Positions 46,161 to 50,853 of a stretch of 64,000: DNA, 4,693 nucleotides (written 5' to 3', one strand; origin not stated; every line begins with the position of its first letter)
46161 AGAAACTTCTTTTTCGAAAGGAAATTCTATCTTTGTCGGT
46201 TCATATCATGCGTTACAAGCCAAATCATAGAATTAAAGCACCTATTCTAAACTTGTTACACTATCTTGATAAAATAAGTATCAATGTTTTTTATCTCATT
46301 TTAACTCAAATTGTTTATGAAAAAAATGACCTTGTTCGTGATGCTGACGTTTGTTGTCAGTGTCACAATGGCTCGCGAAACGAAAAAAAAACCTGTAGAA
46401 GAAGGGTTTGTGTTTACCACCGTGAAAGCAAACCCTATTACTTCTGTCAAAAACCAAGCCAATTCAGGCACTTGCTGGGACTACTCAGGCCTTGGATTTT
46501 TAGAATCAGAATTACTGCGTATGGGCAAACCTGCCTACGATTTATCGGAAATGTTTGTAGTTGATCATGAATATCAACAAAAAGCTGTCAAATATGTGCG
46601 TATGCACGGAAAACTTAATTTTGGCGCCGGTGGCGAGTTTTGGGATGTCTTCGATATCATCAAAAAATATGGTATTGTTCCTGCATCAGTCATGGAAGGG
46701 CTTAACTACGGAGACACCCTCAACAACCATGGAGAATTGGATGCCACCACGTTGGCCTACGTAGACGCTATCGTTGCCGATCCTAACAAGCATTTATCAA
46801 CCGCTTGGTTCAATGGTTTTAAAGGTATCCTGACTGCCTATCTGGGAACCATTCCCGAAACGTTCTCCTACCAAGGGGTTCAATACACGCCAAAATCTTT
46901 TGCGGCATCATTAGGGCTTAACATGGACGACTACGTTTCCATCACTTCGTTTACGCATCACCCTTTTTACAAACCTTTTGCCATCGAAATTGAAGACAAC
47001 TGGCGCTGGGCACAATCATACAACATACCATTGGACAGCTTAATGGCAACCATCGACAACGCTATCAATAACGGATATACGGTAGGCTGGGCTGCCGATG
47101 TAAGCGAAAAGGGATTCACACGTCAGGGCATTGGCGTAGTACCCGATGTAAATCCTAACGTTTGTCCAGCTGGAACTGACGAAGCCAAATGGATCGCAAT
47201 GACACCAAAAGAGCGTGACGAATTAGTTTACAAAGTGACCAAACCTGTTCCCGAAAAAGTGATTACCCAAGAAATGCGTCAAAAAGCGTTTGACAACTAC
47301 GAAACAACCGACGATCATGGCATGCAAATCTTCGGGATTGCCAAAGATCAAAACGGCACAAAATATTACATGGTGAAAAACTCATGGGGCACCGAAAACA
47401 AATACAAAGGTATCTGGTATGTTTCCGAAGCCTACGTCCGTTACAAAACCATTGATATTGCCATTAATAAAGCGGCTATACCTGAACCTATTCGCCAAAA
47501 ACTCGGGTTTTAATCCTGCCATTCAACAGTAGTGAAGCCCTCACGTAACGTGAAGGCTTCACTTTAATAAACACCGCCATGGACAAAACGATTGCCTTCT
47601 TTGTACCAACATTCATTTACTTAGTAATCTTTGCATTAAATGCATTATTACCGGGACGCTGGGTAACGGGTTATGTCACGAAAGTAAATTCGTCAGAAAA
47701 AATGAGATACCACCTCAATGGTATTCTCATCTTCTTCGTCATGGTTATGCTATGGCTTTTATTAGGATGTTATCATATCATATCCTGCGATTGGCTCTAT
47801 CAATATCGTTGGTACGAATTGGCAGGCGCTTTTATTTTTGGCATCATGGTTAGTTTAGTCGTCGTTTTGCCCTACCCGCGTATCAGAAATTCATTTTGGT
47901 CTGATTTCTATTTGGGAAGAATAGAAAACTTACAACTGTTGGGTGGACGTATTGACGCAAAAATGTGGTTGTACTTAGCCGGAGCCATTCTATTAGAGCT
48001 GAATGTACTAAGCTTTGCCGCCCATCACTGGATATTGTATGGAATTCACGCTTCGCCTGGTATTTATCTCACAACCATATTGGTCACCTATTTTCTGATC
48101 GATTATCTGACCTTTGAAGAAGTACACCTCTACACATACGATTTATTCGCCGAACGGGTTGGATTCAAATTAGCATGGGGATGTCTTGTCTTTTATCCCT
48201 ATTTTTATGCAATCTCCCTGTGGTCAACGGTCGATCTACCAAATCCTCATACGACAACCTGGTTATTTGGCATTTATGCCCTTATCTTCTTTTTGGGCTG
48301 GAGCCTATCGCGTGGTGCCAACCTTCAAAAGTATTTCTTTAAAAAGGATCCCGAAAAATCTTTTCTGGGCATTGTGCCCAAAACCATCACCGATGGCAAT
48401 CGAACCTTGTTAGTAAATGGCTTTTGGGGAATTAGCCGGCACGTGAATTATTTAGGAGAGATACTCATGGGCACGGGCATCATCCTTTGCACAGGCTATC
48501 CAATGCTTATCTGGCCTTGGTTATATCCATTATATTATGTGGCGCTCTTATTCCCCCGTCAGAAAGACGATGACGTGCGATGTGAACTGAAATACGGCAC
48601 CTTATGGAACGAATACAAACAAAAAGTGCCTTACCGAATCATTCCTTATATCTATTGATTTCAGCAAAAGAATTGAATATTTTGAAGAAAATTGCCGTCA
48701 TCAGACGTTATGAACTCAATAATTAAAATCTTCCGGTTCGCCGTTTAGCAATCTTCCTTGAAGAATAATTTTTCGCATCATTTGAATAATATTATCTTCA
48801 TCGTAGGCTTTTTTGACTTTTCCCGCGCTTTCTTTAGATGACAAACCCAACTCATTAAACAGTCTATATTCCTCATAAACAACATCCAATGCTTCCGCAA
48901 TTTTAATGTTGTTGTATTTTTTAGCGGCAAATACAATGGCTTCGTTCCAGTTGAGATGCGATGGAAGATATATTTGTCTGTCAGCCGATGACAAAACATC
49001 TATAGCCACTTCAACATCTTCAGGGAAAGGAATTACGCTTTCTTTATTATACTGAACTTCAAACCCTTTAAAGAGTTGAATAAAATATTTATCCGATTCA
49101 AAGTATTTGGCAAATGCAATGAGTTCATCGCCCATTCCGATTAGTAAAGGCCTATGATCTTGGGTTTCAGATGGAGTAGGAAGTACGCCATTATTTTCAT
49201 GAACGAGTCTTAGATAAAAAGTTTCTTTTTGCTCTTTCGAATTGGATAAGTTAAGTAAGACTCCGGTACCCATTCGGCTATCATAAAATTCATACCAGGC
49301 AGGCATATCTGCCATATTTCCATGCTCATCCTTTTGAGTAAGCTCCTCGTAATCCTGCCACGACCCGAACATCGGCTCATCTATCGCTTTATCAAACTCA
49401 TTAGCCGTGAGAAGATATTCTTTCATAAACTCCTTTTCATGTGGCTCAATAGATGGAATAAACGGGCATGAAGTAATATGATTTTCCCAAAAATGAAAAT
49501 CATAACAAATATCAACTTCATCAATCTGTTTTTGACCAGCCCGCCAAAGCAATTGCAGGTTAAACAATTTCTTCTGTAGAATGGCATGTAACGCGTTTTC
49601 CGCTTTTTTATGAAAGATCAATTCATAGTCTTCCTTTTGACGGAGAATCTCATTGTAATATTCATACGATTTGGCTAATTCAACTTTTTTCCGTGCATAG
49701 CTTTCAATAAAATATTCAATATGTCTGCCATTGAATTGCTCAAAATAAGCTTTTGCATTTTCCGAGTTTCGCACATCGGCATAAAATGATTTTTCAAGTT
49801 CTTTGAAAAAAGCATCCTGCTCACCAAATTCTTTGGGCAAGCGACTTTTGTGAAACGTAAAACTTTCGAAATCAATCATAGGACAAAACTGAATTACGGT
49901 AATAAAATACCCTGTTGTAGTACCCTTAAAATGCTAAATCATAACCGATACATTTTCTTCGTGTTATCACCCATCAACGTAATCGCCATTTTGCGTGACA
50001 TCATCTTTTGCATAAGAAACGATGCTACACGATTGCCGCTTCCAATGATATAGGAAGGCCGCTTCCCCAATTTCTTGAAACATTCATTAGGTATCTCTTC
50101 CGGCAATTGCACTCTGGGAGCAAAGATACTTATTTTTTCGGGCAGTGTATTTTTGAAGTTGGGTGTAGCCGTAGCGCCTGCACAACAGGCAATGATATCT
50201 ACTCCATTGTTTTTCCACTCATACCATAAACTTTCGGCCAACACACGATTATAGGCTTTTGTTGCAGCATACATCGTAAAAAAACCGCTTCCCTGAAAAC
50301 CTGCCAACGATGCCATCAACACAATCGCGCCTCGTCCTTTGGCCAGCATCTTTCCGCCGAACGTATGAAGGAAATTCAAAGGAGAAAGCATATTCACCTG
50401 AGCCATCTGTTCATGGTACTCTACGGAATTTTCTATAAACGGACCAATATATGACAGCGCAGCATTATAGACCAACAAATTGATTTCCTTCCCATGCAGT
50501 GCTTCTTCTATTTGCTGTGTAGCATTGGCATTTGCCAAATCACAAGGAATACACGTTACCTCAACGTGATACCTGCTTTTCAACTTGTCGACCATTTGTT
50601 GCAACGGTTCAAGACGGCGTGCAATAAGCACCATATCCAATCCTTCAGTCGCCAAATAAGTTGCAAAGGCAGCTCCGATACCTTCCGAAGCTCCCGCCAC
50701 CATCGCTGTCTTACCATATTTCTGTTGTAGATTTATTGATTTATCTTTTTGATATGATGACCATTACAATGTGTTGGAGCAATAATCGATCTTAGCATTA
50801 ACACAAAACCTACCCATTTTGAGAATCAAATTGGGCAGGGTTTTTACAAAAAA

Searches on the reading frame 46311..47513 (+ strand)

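Call 21: search_protein_families(library=pfam, proteins=[window:46311-47513:+], max_evalue=0.01)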
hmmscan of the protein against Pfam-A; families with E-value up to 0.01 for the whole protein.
window:46311-47513:+ (400 aa): 2 families
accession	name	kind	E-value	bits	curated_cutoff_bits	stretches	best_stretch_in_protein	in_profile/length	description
PF03051.21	Peptidase_C1_2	-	1.1e-19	71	22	2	29-274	43-328/438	Peptidase C1-like family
PF00112.29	Peptidase_C1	-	5.3e-12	46.7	20.7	2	40-123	11-85/220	Papain family cysteine protease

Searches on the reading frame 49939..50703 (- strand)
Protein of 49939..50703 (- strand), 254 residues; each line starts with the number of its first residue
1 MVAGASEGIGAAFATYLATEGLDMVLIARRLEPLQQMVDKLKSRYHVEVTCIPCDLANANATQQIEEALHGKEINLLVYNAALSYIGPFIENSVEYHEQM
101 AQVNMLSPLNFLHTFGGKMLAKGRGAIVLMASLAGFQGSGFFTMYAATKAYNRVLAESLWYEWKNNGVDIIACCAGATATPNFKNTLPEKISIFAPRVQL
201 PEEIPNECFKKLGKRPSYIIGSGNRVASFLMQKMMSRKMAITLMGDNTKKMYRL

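Call 21: search_protein_families(library=pfam, proteins=[window:49939-50703:-], max_evalue=0.01)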
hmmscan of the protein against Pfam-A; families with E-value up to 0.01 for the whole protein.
window:49939-50703:- (254 aa): 6 families
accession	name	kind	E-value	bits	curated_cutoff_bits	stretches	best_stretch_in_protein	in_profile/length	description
PF00106.31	adh_short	-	2.3e-36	125.6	26.6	1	2-187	5-191/195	short chain dehydrogenase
PF13561.12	adh_short_C2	-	1.3e-21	77.7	27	1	4-185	1-183/236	Enoyl-(Acyl carrier protein) reductase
PF08659.16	KR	-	6.4e-11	42.9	22.6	1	1-158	4-162/180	KR domain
PF16363.11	GDP_Man_Dehyd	-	0.0018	18.2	27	1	2-113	2-111/332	GDP-mannose 4,6 dehydratase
PF03435.24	Sacchrp_dh_NADP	-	0.0029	18.4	25.1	0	8-96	8-95/129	Saccharopine dehydrogenase NADP binding domain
PF01370.27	Epimerase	-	0.0033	17.3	20.9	1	2-112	3-99/240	NAD dependent epimerase/dehydratase family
